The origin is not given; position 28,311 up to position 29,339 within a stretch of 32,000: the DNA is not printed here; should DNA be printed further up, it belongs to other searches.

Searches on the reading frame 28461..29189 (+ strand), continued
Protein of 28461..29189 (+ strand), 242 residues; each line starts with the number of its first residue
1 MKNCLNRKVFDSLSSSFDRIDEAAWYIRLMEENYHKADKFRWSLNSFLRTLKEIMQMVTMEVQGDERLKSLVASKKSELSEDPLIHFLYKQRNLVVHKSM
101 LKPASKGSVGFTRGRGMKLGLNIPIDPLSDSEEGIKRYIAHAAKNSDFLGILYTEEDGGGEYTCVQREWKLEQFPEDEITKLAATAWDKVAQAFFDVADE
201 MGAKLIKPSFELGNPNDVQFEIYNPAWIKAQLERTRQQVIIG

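Call 36: fold_search(model_id=the predicted structure, library=pdb)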
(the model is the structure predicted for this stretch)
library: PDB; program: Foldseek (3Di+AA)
matches with E <= 10: 234; with E <= 0.001: 0
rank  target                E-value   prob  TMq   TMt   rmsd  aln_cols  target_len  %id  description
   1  8vyy_A                6.9e-01  0.25  0.25  0.25  14.8       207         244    9  The crystal structure of MarE in complex with its native substrate, beta-methyl-L-tryptophan (released 2025-04-02)
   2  9t56_A                8.8e-01  0.07  0.16  0.14  19.2       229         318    8  Cryo-EM structure of ISCro4-DBL-TBL-tDNA-dDNA synaptic complex (released 2026-02-18)
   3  4uos                  1.0e+00  0.20  0.22  0.27  23.3       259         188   10  Thermodynamic hyperstability in parametrically designed helical bundles (released 2014-11-05)
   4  2lch_MODEL_1_A        1.2e+00  0.23  0.17  0.31   9.3        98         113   17  Solution NMR Structure of a Protein With a Redesigned Hydrophobic Core, Northeast Structural Genomics Consorti (released 2011-05-25)
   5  6z0c_B                1.3e+00  0.12  0.20  0.24  25.9       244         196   11  Structure of in silico modelled artificial Maquette-3 protein (released 2021-03-17)
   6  6zpp                  1.3e+00  0.08  0.15  0.21  20.8       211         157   11  g7941: a virulence factor from Drechmaria coniospora (released 2022-01-19)
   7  3u3b_A                1.4e+00  0.47  0.21  0.41   5.3        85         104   12  Crystal Structure of Computationally Redesigned Four-Helix Bundle (released 2012-06-13)
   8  3u3b_B                1.4e+00  0.38  0.22  0.41   6.4        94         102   11  Crystal Structure of Computationally Redesigned Four-Helix Bundle (released 2012-06-13)
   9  1tqg                  1.4e+00  0.16  0.17  0.29   6.7        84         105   18  CheA phosphotransferase domain from Thermotoga maritima (released 2004-09-07)
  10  8tn1_A                1.5e+00  0.21  0.23  0.35  23.5       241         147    9  De novo designed protein binds poly ADP ribose polymerase inhibitors (PARPi) - apo (released 2024-04-24)
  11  4k1n_A                1.8e+00  0.47  0.25  0.13   5.6        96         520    9  Crystal structure of full-length mouse alphaE-catenin (released 2013-05-01)
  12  4wj3_E                2.0e+00  0.06  0.14  0.09  15.4       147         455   14  Crystal structure of the asparagine transamidosome from Pseudomonas aeruginosa (released 2014-12-31)
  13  6z7b_B                2.0e+00  0.02  0.12  0.09  24.5       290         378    9  Variant Surface Glycoprotein VSGsur bound to suramin (released 2021-03-24)
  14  6z0c_C                2.1e+00  0.10  0.20  0.24  25.8       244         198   11  Structure of in silico modelled artificial Maquette-3 protein (released 2021-03-17)
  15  5etw_B                2.1e+00  0.04  0.16  0.13  22.9       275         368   10  Crystal structure of the indoleamine 2,3-dioxygenagse 1 (IDO1) complexed with NLG919 analogue (released 2016-02-10)
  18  6m6u_D                2.2e+00  0.25  0.23  0.37   6.8       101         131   17  Crystal structure the toxin-antitoxin MntA-HpeT mutant-D39ED41E (released 2020-09-30)
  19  6m6u_H                2.2e+00  0.25  0.23  0.37   7.4       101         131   16  Crystal structure the toxin-antitoxin MntA-HpeT mutant-D39ED41E (released 2020-09-30)
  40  7ae9_D                3.1e+00  0.12  0.21  0.30   6.8       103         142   12  Crystal structure of mono-AMPylated HEPN(R46E) toxin in complex with MNT antitoxin (released 2020-12-30)
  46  7bxo_F                3.3e+00  0.30  0.26  0.43   5.2       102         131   17  Crystal structure of the toxin-antitoxin with AMP-PNP (released 2020-09-30)
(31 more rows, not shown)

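Call 38: search_protein_families(library=pfam, alignment_id=A1, max_evalue=1)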
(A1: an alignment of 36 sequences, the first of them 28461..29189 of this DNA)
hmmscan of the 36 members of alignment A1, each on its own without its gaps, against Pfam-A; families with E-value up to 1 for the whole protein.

A. member 1, window:28461-29189:+ (242 aa): 1 family
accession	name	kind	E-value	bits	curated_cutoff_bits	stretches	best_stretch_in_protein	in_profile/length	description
PF10554.14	Phage_ASH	-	0.045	14.6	26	0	36-63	74-102/107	Ash protein family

B. families by the number of members that match (of 36 scanned): 15 families
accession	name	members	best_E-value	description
PF09332.17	Mcm10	3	0.036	Mcm10, C-terminal zinc binding motif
PF20547.3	DUF6761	2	0.012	Family of unknown function (DUF6761)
PF10554.14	Phage_ASH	2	0.045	Ash protein family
PF13039.11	DUF3900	2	0.13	Protein of unknown function (DUF3900)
PF03071.21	GNT-I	1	0.00067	GNT-I family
PF21902.1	PTM1-like_N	1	0.031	PTM1-like, N-terminal domain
PF05833.16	NFACT_N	1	0.036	NFACT N-terminal and middle domains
PF10280.14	Med11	1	0.039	Mediator complex protein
PF07302.16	AroM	1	0.059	AroM protein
PF13166.12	AAA_13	1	0.061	AAA domain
PF07308.18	DUF1456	1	0.087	Protein of unknown function (DUF1456)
PF19444.4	MTP_lip_bd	1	0.14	MTP large subunit, lipid-binding domain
PF03569.20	Peptidase_C8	1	0.17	Peptidase family C8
PF17874.7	TPR_MalT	1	0.19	MalT-like TPR region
PF17938.6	TetR_C_29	1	0.2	Tetracyclin repressor-like, C-terminal domain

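Call 39: search_solved_structures(query=A1, max_evalue=10)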
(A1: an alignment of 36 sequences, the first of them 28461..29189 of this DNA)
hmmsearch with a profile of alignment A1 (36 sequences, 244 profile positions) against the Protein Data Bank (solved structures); distinct sequences matched with E-value up to 10: 7.
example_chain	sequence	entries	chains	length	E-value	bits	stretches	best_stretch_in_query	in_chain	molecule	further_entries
7jvk_A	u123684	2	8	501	0.23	13.8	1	68-113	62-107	L-ornithine N(5)-monooxygenase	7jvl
6x0h_A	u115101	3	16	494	0.74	12.2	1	68-113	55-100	L-ornithine N(5)-monooxygenase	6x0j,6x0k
4nzh_A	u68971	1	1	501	0.76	12.1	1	68-113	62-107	L-ornithine N5 monooxygenase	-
4b63_A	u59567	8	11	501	0.76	12.1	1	68-113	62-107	L-ORNITHINE N5 MONOOXYGENASE | L-ornithine N(5)-monooxygenase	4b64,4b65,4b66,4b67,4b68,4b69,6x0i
5cku_A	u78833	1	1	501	0.76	12.1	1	68-113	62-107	L-ornithine N(5)-monooxygenase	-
9fqr_G8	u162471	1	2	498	0.89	11.9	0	142-176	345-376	Adenylate kinase 8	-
5xyi_c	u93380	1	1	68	1.5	11.2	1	110-156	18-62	Uncharacterized protein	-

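Call 46: fold_search(model_id=the predicted structure, library=viral)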
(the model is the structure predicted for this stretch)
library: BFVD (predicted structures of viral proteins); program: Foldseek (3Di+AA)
matches with E <= 10: 229; with E <= 0.001: 0
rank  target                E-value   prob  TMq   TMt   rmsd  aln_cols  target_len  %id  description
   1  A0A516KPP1            6.1e-02  1.00  0.40  0.56   7.5       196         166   10  (no name in the UniProt tables at hand)
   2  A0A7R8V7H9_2          2.0e-01  0.44  0.33  0.08  22.4       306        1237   10  CP2475L CDS [African swine fever virus]
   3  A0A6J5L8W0            3.2e-01  0.12  0.20  0.15  27.1       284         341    8  Flagellar basal-body/hook protein, C-terminal domain containing protein [uncultured Caudovirales phage]
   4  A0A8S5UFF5            3.2e-01  0.11  0.18  0.07  25.1       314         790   11  Uncharacterized protein [Myoviridae sp. ctcyQ27]
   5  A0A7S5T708            5.0e-01  0.12  0.16  0.21  17.2       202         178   13  (no name in the UniProt tables at hand)
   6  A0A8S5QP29            5.2e-01  0.16  0.25  0.24  26.3       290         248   11  Uncharacterized protein [Siphoviridae sp. ctWhx86]
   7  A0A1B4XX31            6.3e-01  0.09  0.19  0.18  21.5       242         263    6  Uncharacterized protein [Tenacibaculum phage pT24]
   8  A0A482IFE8            1.0e+00  0.33  0.22  0.36   5.9       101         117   15  (no name in the UniProt tables at hand)
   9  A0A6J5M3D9            1.1e+00  0.41  0.32  0.44  18.2       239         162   12  Uncharacterized protein [uncultured Caudovirales phage]
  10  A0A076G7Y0            1.3e+00  0.08  0.18  0.21  19.4       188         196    7  Uncharacterized protein [Mycobacterium phage Sparky]
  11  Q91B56                1.3e+00  0.05  0.17  0.13  24.1       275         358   11  Wsv285 [White spot syndrome virus]
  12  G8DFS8                1.3e+00  0.10  0.20  0.22  23.2       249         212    9  (no name in the UniProt tables at hand)
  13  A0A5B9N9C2            1.4e+00  0.47  0.23  0.06   5.4        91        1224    6  Hinge connector of long tail fiber distal connector [Aeromonas phage 4_4572]
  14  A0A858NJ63            1.4e+00  0.11  0.17  0.29  11.5       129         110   13  (no name in the UniProt tables at hand)
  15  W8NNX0                1.4e+00  0.08  0.16  0.21  13.3       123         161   11  Uncharacterized protein [Microbacterium phage vB_MoxS-ISF9]
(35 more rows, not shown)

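Call 56: search_protein_representatives(alignment_id=A1)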
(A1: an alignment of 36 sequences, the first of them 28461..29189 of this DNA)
Query: 36 sequences, 244 profile positions. Proteins with E-value up to 0.001 (for the whole library): 977; up to 1e-10: 293; up to 1e-30: 62. The best 150 are listed.
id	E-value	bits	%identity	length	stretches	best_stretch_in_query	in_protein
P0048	3.4e-118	409.5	-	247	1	2-242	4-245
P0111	1.5e-87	309.2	-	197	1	3-194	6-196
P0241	7.5e-85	300.4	-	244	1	1-238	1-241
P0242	7.0e-80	284.1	-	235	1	12-241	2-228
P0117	1.7e-76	273.0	-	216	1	20-225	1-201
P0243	2.1e-70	253.0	-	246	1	6-234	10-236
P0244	1.0e-66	240.9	-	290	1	9-232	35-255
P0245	1.7e-66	240.2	-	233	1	10-234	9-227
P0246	3.1e-66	239.4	-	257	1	12-232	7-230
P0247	1.2e-65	237.4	-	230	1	30-204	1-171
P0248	1.9e-64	233.5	-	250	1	9-237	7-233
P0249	5.6e-63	228.7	-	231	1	11-229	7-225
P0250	9.0e-62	224.8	-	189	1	9-173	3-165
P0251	8.1e-61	221.7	-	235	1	10-232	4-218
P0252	2.4e-60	220.1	-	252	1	12-228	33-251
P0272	3.8e-43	163.8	-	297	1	85-236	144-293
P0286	1.4e-36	142.3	-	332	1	13-218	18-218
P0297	8.4e-32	126.6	-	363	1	14-203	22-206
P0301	2.1e-29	118.8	-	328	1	13-206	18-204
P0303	3.7e-29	118.0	-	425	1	6-218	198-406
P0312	2.6e-28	115.2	-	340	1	14-207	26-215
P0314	3.5e-28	114.8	-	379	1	6-203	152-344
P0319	8.4e-27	110.3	-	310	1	15-197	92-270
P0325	1.7e-26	109.3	-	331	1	13-205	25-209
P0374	5.9e-21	91.1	-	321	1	13-197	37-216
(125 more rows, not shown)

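Call 57: search_protein_families(library=pfam, proteins=[P0286, P0297, P0301, P0303, P0312, P0314, P0319, P0325, P0374, P0272], max_evalue=0.1)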
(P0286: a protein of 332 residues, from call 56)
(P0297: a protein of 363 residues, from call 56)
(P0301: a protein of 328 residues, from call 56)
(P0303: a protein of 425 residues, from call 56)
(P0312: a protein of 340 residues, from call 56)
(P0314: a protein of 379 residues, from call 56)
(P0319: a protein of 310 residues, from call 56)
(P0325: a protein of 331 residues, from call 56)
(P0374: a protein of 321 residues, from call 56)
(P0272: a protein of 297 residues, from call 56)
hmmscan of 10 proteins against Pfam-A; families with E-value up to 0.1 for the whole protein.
P0286 (332 aa): 0 families

P0297 (363 aa): 2 families
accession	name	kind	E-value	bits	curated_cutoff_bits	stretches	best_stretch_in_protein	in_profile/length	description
PF13650.11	Asp_protease_2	-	0.002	19.2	24.3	1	258-302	9-56/90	Aspartyl protease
PF13975.11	gag-asp_proteas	-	0.034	15.2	28.2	1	257-303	8-57/92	gag-polyprotein putative aspartyl protease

P0301 (328 aa): 3 families
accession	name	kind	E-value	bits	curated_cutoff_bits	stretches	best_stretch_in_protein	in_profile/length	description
PF09951.15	Imm33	-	7.7e-12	45.3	25.4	1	242-321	2-82/87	Immunity protein Imm33 domain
PF24719.1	Imm33-like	-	0.0067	16.7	27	1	251-310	30-86/103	Imm33-like domain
PF01337.24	Barstar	-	0.072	13.5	23.4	0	28-65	14-51/96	Barstar (barnase inhibitor)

P0303 (425 aa): 1 family
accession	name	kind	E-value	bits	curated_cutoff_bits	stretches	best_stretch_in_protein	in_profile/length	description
PF09452.15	Mvb12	-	0.077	13.9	25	0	235-267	38-70/90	ESCRT-I subunit Mvb12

P0312 (340 aa): 0 families

P0314 (379 aa): 0 families

P0319 (310 aa): 0 families

P0325 (331 aa): 0 families

P0374 (321 aa): 0 families

P0272 (297 aa): 3 families
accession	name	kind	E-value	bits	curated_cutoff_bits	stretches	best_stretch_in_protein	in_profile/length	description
PF00884.28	Sulfatase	-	1.9e-08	34.4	25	1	52-104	201-256/301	Sulfatase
PF01663.27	Phosphodiest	-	3.3e-05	24.1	23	1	44-99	171-228/342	Type I phosphodiesterase / nucleotide pyrophosphatase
PF02995.22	DUF229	-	0.00013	21.2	25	1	57-101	306-350/496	Protein of unknown function (DUF229)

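Call 59: search_protein_families(library=phrogs, proteins=[window:28461-29189:+, P0286, P0297, P0303, P0314, P0325, P0120, P0114], max_evalue=0.1)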
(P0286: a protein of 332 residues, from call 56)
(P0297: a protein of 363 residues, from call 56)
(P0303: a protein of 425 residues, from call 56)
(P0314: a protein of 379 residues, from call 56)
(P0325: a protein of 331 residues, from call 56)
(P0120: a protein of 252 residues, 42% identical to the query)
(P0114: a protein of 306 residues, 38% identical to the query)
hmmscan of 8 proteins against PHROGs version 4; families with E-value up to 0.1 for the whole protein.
window:28461-29189:+ (242 aa): 1 family
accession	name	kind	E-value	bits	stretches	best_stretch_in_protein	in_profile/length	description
phrog_36341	-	unknown function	0.052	14.4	1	99-120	22-44/46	-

P0286 (332 aa): 1 family
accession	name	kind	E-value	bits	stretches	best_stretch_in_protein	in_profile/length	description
phrog_19262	-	unknown function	0.00097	19.2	1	23-113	8-97/410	-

P0297 (363 aa): 1 family
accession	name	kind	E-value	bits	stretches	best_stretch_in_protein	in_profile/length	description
phrog_19262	-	unknown function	9.2e-11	42.4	1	33-177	15-157/410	-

P0303 (425 aa): 2 families
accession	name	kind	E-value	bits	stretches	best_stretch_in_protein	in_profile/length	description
phrog_19262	-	unknown function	6.5e-10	39.6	1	222-310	20-109/410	-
phrog_6032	-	unknown function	0.098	13.3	0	108-192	134-208/296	-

P0314 (379 aa): 1 family
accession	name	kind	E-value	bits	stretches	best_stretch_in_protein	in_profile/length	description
phrog_19262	-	unknown function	0.00037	20.6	1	167-258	11-102/410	-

P0325 (331 aa): 0 families

P0120 (252 aa): 1 family
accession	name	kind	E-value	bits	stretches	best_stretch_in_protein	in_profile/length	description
phrog_19262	-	unknown function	0.0014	18.7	1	27-96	22-92/410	-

P0114 (306 aa): 0 families

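Call 60: find_encoding_contigs(protein=P0003, flank=5000, max_places=2)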
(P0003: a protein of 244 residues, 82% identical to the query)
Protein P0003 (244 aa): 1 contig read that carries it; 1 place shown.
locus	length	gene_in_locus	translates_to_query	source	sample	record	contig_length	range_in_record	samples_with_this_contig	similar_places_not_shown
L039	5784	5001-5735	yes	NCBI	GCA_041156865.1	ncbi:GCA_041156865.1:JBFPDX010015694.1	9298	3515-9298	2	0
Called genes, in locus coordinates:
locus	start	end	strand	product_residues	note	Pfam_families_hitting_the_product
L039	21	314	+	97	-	-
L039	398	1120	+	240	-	-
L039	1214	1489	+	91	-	-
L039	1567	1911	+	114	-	-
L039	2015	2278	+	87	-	-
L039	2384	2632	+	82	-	PF06906:DUF1272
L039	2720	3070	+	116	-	PF21746:DUF6869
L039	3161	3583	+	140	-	-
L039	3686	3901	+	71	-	-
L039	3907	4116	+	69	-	-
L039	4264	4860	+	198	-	-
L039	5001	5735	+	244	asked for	PF26900:Phage_lambda_Ea47 (faint)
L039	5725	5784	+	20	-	?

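Call 61: find_encoding_contigs(protein=P0002, flank=5000, max_places=3)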
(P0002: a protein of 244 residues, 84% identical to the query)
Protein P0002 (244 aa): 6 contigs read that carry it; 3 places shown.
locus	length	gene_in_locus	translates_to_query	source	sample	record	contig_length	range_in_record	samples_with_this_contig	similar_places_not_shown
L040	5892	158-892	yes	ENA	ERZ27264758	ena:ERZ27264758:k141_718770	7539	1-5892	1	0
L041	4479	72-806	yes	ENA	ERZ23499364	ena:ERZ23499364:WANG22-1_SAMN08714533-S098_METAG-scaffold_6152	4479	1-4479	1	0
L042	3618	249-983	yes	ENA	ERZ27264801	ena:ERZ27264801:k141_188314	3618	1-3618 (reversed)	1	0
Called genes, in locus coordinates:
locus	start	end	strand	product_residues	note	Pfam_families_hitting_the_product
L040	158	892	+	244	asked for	-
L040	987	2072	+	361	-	PF14082:SduA_C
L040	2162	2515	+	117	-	-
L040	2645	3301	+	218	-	PF04471:Mrr_cat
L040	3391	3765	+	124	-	PF01527:HTH_Tnp_1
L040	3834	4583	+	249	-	PF13276:HTH_21, PF00665:rve, PF13610:DDE_Tnp_IS240, PF13683:rve_3, PF13333:rve_2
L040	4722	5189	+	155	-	PF12680:SnoaL_2 (weak)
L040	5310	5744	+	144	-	PF11969:DcpS_C, PF01230:HIT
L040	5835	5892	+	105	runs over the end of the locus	-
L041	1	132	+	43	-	?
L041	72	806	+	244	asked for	-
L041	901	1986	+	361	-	PF14082:SduA_C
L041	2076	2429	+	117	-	-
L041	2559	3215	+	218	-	PF04471:Mrr_cat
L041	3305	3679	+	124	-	PF01527:HTH_Tnp_1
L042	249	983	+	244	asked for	-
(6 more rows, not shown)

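Call 62: find_encoding_contigs(protein=P0006, flank=5000, max_places=2)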
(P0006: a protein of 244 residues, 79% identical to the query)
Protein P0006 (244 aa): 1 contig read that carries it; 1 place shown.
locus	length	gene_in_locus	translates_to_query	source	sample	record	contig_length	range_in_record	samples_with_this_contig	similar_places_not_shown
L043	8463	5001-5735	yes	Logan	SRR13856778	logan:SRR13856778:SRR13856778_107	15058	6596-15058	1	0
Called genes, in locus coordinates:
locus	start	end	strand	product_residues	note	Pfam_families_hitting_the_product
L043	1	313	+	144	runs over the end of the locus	PF00583:Acetyltransf_1, PF13673:Acetyltransf_10, PF13508:Acetyltransf_7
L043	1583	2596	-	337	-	-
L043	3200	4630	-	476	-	PF05598:DUF772, PF01609:DDE_Tnp_1, PF13751:DDE_Tnp_1_6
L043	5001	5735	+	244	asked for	PF26900:Phage_lambda_Ea47 (faint)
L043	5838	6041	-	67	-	-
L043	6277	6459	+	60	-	-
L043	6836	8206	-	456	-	PF13356:Arm-DNA-bind_3, PF22022:Phage_int_M, PF00589:Phage_integrase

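Call 81: search_dna_similar(query=P0297, collection=phages, mode=protein, max_evalue=0.01, max_rows=12)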
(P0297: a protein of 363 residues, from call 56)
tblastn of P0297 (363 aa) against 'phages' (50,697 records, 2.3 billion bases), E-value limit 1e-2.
Records with a match: 18; places in all: 18; records where one place covers at least 80% of the query: 0.
Best place of each record, by identity: <60% 18.
By first word of the organism name: Escherichia 13; Lambdavirus 2; Enterobacteria 2; Campylobacter 1.
By host as written in the record: Escherichia coli 10; - 2; Escherichia coli MC1000 2; Campylobacter jejuni 1; Escherichia sp. 1; Escherichia coli str. K-12 substr. MG1655 1; Escherichia coli K-12 CV601 1.
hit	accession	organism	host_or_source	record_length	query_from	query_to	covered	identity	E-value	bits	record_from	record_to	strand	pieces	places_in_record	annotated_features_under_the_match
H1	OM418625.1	Escherichia phage Lambda imm21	Escherichia coli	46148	39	183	40%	29.1%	6e-8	61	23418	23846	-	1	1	hypothetical protein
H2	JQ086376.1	Escherichia phage HK630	Escherichia coli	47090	39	183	40%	29.1%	6e-8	61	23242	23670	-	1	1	Ea47 protein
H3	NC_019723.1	Escherichia phage HK630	Escherichia coli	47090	39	183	40%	29.1%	6e-8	61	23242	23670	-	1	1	Ea47 protein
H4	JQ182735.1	Escherichia phage HK629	Escherichia coli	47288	39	183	40%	29.1%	6e-8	61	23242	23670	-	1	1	Ea47 protein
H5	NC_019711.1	Escherichia phage HK629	Escherichia coli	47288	39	183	40%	29.1%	6e-8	61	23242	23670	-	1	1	Ea47 protein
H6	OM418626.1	Escherichia phage Lambda imm434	Escherichia coli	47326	39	183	40%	29.1%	6e-8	61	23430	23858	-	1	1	hypothetical protein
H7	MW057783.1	Campylobacter phage CJLB-4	Campylobacter jejuni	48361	39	183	40%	29.1%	6e-8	61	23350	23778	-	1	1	hypothetical protein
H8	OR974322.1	Escherichia phage Lambda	Escherichia sp.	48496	39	183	40%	29.1%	6e-8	61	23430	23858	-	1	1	ea47: Ea47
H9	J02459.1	Escherichia phage Lambda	-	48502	39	183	40%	29.1%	6e-8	61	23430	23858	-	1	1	orf206b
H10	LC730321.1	Lambdavirus lambda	Escherichia coli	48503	39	183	40%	29.1%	6e-8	61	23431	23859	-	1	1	record has no annotation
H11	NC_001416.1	Escherichia phage Lambda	Escherichia coli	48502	39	183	40%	29.1%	6e-8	61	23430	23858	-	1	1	ea47: ea47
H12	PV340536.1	Escherichia phage Lambda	Escherichia coli str. K-12 substr. ...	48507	39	183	40%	29.1%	6e-8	61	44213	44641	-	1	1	hypothetical protein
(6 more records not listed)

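Call 82: get_annotated_region(hit=H11, flank=2500)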
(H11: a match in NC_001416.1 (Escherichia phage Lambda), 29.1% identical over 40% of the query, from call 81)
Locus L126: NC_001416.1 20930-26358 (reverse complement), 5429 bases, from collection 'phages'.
description: Enterobacteria phage lambda, complete genome.
organism: Escherichia phage Lambda (NCBI taxid 2681611)
taxonomy: Viruses; Duplodnaviria; Heunggongvirae; Uroviricota; Caudoviricetes; Lambdavirus; Lambdavirus lambda
host: Escherichia coli; source: -; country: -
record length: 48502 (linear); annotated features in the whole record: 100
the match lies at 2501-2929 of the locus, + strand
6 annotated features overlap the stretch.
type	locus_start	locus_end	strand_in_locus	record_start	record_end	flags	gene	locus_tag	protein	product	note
CDS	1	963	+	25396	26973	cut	ea59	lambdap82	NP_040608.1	AAA family ATPase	-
CDS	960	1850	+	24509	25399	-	ea31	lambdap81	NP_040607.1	HNH endonuclease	-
misc_recomb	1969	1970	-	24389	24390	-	-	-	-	-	-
CDS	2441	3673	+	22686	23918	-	ea47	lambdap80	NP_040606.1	ea47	-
CDS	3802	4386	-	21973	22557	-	orf-194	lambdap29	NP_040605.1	tail fiber assembly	-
CDS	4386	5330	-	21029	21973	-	orf-314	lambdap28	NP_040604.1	tail fiber protein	-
